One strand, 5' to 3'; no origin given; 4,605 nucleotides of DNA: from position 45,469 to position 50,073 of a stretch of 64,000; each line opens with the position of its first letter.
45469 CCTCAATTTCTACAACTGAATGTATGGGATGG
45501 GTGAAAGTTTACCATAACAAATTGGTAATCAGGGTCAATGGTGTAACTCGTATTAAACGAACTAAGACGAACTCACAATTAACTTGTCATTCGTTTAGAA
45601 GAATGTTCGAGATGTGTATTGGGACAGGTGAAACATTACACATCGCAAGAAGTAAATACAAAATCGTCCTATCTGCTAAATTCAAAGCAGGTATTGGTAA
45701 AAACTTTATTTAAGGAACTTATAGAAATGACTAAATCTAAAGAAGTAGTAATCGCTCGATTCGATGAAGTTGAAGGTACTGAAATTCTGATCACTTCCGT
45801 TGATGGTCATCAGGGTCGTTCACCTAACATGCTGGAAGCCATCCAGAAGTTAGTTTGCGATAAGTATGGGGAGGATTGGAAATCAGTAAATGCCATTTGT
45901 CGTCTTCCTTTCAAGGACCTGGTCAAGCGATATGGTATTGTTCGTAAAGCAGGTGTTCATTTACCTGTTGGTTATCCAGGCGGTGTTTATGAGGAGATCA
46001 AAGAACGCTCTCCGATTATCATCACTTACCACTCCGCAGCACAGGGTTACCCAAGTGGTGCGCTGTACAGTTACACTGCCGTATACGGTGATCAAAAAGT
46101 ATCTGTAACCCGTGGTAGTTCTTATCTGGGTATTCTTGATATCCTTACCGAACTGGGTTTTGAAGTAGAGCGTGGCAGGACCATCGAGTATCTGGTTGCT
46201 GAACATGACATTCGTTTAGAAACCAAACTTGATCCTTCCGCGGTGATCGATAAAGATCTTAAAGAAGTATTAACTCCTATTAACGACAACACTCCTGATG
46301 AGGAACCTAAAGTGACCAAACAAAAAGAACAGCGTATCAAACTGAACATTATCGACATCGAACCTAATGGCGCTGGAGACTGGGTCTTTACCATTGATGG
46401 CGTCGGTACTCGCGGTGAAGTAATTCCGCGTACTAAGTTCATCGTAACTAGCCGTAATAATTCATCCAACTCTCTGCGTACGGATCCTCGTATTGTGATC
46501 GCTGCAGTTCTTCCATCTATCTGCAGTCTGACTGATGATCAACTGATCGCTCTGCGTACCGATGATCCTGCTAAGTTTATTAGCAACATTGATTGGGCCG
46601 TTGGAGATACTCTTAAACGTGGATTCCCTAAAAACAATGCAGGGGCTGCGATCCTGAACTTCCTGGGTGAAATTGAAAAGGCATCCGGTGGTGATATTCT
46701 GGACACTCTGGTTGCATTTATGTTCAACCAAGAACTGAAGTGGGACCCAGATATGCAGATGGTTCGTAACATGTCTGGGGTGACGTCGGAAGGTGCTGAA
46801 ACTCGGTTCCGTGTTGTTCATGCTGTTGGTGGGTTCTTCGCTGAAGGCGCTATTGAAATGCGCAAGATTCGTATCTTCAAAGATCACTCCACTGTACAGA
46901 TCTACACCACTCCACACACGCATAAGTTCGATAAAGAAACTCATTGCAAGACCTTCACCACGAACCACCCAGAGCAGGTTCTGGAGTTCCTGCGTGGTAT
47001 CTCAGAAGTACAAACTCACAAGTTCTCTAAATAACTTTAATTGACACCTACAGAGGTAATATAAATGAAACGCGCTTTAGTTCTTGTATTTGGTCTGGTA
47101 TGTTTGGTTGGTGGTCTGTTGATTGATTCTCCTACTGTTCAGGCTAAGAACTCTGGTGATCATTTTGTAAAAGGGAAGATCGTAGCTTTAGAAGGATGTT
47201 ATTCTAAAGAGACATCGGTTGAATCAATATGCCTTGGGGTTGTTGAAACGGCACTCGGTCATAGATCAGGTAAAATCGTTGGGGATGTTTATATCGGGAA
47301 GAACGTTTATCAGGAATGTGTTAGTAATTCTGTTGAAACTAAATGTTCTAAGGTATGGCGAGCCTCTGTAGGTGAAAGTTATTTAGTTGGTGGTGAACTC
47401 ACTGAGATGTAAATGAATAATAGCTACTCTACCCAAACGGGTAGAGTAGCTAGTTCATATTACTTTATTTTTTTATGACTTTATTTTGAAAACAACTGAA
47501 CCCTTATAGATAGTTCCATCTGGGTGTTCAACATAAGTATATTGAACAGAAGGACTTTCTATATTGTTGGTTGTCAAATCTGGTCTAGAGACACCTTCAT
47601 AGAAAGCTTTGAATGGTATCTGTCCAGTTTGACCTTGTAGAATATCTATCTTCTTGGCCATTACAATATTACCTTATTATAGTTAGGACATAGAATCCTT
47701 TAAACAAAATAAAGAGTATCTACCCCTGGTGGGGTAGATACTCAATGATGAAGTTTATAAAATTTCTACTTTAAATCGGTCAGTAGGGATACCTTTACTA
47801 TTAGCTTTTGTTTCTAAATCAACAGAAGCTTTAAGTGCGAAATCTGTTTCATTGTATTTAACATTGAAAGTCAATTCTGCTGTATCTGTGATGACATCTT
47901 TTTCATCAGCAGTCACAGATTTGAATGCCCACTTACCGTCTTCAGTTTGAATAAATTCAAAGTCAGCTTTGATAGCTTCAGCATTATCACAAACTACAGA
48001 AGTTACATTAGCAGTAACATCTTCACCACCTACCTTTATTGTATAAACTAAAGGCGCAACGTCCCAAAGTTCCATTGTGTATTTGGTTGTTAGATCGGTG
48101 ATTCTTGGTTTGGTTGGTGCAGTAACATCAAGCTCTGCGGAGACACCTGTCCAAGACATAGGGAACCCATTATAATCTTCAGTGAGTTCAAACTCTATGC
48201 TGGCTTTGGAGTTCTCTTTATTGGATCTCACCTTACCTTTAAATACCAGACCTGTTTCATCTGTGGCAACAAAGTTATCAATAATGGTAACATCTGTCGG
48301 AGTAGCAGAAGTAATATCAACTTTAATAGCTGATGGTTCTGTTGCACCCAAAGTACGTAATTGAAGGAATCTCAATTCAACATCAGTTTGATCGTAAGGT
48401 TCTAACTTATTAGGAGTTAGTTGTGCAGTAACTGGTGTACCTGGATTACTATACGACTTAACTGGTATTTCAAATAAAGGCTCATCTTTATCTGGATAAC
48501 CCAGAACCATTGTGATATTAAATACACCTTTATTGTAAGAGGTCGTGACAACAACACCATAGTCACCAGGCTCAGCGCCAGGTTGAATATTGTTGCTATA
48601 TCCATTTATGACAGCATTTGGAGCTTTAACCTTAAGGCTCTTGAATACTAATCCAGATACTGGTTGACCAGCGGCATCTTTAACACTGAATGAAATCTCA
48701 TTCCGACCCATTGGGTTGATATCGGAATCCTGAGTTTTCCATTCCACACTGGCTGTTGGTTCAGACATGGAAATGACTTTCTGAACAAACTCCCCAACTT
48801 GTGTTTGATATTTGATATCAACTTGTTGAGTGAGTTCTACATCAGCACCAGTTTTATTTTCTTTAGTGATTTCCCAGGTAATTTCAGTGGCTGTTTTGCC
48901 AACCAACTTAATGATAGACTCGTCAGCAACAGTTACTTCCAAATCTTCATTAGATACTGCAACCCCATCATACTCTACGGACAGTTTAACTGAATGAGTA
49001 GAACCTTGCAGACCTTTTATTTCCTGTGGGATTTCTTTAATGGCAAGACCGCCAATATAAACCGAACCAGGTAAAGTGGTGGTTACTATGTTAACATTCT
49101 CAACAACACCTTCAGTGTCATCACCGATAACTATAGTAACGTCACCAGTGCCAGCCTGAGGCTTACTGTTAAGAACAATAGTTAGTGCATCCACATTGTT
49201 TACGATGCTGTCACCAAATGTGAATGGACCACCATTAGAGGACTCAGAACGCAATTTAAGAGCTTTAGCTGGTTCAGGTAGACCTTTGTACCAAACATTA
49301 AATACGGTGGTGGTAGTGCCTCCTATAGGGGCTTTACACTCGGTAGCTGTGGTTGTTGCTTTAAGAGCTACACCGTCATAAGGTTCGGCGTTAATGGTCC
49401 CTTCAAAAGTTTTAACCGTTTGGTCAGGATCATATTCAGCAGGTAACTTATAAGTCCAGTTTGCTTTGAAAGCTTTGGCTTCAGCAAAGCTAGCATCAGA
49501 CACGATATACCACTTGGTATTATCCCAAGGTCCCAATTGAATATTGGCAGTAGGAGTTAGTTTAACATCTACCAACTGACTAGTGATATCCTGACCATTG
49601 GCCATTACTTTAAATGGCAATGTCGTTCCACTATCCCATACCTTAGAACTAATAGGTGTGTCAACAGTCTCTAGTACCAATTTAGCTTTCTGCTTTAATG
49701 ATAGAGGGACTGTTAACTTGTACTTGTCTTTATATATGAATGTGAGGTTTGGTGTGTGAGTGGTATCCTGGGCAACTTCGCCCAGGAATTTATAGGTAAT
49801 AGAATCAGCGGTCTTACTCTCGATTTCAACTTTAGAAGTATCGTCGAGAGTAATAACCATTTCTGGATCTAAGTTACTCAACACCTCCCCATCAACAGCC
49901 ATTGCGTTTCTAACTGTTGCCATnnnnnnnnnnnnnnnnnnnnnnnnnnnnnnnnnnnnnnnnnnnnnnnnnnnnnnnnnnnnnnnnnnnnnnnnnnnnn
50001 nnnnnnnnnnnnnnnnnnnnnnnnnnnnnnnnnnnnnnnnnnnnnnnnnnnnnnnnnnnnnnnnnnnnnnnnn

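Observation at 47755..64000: Three consecutive giant Ig-like-repeat proteins (722, 1539 and >3132 aa; >16 kb of coding DNA)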

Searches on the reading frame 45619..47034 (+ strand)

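Call 53: search_protein_families(library=phrogs, proteins=[window:45619-47034:+], max_evalue=0.00001)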
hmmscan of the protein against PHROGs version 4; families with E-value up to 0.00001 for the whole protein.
window:45619-47034:+ (471 aa): 1 family
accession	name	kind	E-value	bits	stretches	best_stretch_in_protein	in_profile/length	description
phrog_30474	-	unknown function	4.6e-08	33.9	1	364-440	180-256/279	-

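Call 87: search_protein_families(library=pfam, proteins=[window:45619-47034:+], max_evalue=0.001)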
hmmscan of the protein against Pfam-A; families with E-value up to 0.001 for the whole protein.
window:45619-47034:+ (471 aa): 0 families

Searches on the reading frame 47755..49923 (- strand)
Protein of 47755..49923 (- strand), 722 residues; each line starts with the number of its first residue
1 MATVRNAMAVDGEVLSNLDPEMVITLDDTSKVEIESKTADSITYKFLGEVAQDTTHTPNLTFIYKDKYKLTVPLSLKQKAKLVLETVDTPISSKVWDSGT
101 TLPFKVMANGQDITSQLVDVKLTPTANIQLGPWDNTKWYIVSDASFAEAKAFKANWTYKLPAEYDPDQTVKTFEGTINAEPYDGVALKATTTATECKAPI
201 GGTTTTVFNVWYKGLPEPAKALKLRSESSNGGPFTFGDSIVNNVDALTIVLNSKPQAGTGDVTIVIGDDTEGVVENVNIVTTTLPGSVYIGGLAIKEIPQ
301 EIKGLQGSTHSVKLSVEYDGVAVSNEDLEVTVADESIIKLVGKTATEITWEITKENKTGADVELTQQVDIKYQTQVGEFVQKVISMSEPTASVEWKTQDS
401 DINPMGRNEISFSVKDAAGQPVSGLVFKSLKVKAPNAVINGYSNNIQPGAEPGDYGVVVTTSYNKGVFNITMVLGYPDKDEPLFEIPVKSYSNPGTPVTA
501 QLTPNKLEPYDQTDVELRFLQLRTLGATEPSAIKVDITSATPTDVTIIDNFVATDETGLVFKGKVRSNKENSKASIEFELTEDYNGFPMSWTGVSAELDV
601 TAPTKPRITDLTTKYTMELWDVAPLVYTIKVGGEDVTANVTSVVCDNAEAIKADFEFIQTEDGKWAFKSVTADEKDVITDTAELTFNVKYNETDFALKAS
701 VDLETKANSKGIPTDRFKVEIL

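Call 8: search_protein_families(library=pfam, proteins=[window:47755-49923:-], max_evalue=1)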
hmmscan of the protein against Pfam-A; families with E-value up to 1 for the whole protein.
window:47755-49923:- (722 aa): 1 family
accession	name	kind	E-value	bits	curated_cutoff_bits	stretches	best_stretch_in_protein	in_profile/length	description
PF07617.17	DUF1579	-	0.074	13.4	25.2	1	154-209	14-70/155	Protein of unknown function (DUF1579)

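Call 9: search_protein_families(library=phrogs, proteins=[window:47755-49923:-], max_evalue=0.01)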
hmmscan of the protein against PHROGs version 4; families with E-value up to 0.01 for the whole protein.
window:47755-49923:- (722 aa): 0 families

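Call 26: find_homologous_proteins(query=window:47755-49923:-)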
Query window:47755-49923:- (722 aa): 2 proteins with E <= 0.001 among 8000 candidates.
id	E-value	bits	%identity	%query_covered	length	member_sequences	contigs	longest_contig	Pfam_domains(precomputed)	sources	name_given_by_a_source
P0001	0.0e+0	1529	96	100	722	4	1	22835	-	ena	-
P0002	6.3e-56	208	40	21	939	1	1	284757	-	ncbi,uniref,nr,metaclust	ncbi:hypothetical protein OBP_205 [Pseudomonas phage OBP]|uniref:hypothetical protein n=1 Tax=Pseudo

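Call 64: search_solved_structures(query=window:47755-49923:-, max_evalue=1)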
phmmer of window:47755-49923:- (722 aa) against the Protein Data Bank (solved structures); distinct sequences matched with E-value up to 1: 5.
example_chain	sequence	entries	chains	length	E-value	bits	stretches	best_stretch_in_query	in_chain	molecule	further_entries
7tcc_E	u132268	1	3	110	0.037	15.6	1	177-250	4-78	Light chain of antibody A19-46.1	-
4r90_L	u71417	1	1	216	0.062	14.9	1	178-253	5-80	Anti CD70 Llama glama Fab 27B3 Light chain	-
9b7u_L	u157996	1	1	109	0.19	13.3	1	178-250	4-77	Fab3-4 light chain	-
8y3q_G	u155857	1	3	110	0.41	12.2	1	176-250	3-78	Light chain of F11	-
7o62_A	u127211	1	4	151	0.87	11.1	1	353-456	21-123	Chains: A,B,C,D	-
